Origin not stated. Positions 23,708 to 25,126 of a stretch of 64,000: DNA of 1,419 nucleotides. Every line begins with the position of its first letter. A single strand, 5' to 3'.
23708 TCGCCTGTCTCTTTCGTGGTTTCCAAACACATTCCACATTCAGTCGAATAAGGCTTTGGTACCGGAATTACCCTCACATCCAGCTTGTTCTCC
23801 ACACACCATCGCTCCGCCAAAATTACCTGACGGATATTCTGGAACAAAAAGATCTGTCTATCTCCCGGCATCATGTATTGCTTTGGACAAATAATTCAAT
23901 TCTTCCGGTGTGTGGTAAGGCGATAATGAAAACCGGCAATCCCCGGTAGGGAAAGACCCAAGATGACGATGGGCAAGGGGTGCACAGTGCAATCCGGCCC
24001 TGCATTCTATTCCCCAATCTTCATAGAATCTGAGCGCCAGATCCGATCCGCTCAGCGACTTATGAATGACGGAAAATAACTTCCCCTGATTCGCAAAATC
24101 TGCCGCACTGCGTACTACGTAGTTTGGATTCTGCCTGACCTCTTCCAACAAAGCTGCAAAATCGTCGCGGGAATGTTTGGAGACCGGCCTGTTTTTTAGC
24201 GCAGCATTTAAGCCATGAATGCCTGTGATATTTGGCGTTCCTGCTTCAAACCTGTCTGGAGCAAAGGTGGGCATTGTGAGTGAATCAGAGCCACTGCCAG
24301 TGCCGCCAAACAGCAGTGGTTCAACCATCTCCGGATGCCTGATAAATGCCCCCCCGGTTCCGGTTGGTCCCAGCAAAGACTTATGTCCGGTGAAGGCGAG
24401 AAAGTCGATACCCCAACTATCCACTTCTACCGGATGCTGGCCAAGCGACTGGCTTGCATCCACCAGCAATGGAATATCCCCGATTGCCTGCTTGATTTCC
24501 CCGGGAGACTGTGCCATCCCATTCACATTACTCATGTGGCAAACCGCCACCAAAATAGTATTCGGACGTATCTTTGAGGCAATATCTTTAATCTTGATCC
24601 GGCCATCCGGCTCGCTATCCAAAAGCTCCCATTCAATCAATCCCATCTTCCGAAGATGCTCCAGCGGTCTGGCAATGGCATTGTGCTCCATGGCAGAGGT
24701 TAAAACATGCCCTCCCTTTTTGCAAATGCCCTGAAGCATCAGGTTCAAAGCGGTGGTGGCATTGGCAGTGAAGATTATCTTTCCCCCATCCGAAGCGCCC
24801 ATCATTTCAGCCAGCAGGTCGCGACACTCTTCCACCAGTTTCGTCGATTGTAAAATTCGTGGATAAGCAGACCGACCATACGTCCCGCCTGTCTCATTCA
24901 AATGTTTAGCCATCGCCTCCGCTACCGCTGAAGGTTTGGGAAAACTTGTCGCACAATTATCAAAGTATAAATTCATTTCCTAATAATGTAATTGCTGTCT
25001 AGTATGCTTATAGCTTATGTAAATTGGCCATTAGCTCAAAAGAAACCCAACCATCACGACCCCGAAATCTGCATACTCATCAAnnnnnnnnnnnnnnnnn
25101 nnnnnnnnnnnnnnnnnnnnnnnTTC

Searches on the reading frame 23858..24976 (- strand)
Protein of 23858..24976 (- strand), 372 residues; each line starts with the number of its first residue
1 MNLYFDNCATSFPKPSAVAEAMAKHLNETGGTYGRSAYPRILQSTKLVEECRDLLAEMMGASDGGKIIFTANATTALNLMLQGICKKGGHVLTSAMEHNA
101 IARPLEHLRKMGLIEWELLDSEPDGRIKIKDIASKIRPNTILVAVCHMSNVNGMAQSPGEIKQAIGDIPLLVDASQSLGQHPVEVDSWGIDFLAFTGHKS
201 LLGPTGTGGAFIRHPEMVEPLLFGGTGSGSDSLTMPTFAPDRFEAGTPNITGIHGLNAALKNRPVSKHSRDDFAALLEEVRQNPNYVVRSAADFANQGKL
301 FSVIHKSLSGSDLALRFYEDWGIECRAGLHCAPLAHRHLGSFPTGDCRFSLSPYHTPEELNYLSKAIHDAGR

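Call 28: search_protein_families(library=pfam, proteins=[window:23858-24976:-], max_evalue=0.0001)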
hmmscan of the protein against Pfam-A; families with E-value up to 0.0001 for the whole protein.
window:23858-24976:- (372 aa): 1 family
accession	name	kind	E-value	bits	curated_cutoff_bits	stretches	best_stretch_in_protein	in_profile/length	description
PF00266.25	Aminotran_5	-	1.8e-68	231.7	21.5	1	4-363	2-371/371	Aminotransferase class-V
